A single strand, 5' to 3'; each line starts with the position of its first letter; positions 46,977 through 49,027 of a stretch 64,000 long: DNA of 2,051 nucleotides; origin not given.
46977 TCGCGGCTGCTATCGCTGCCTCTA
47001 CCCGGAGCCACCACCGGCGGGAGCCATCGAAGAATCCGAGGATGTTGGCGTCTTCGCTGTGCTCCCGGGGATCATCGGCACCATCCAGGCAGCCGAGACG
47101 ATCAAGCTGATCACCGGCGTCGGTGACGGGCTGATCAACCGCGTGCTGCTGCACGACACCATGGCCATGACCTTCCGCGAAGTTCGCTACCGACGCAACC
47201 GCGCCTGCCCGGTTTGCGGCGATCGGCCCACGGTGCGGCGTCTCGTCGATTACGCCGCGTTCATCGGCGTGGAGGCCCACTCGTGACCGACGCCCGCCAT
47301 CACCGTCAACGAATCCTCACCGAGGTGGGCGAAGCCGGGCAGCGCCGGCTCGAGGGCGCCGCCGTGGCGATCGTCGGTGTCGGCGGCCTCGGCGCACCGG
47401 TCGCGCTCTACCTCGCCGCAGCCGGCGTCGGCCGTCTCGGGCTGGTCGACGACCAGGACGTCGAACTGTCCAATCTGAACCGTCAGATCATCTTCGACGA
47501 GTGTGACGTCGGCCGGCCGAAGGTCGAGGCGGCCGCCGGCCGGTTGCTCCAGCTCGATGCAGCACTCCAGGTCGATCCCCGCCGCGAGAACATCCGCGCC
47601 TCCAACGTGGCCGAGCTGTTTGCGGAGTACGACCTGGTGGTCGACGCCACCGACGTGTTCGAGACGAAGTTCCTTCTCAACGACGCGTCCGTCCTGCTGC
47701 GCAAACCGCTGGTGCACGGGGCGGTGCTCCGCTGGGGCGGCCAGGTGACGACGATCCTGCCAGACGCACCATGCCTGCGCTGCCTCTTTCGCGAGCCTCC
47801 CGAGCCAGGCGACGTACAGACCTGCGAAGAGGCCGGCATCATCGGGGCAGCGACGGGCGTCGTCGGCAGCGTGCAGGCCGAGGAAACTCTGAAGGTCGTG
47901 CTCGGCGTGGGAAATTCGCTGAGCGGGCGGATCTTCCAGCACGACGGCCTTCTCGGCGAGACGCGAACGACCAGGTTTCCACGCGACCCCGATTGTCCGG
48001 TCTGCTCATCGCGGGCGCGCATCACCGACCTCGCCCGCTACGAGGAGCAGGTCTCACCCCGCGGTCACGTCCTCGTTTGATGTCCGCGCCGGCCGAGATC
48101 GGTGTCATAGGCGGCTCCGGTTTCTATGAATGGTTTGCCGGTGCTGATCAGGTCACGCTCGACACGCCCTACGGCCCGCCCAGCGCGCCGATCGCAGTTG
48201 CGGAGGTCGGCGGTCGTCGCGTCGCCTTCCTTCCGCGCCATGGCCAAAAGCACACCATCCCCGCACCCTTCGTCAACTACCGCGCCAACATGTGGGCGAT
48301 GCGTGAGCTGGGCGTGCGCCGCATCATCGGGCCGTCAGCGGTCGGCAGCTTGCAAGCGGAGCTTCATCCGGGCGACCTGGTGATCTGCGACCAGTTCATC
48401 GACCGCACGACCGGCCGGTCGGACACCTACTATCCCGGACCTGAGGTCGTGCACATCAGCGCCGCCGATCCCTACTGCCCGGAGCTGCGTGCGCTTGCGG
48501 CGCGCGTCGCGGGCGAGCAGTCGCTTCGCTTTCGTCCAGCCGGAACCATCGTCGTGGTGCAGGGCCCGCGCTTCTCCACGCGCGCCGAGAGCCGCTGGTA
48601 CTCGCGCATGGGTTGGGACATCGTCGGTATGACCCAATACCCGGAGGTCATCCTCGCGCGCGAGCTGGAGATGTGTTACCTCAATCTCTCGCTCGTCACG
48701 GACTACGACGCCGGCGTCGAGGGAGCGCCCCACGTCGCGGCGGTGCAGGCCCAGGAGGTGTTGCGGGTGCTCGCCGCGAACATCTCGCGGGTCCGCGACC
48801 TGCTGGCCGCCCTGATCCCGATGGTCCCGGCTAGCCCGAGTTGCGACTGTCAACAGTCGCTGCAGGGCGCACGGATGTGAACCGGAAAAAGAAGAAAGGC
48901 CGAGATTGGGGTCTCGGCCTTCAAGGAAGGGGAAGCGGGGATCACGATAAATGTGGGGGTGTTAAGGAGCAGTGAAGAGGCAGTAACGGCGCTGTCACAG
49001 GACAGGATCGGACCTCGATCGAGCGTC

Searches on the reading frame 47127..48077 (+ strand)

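Call 27: search_protein_families(library=pfam, proteins=[window:47127-48077:+], max_evalue=0.00001)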
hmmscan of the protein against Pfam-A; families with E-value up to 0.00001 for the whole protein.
window:47127-48077:+ (317 aa): 1 family
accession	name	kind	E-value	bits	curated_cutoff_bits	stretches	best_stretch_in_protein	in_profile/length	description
PF00899.27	ThiF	-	1.8e-74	250.3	28.1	1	59-292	2-238/238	ThiF family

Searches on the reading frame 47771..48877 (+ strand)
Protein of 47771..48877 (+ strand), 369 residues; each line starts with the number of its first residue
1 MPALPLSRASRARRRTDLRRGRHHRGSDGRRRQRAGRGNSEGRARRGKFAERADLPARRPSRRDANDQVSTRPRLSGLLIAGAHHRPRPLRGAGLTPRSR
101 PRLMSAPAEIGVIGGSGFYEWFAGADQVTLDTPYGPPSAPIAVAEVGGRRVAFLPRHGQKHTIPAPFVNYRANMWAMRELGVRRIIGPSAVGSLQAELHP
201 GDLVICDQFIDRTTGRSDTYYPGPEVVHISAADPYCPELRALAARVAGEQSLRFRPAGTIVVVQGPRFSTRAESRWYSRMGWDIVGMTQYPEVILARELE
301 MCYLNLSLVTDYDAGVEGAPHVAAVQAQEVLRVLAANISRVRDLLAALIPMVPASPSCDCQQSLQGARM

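Call 28: search_protein_families(library=pfam, proteins=[window:47771-48877:+], max_evalue=0.00001)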
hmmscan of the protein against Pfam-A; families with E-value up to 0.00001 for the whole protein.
window:47771-48877:+ (369 aa): 1 family
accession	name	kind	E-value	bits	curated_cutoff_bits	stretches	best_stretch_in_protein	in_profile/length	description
PF01048.26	PNP_UDP_1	-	5.4e-43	147.5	25.1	1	109-349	1-232/233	Phosphorylase superfamily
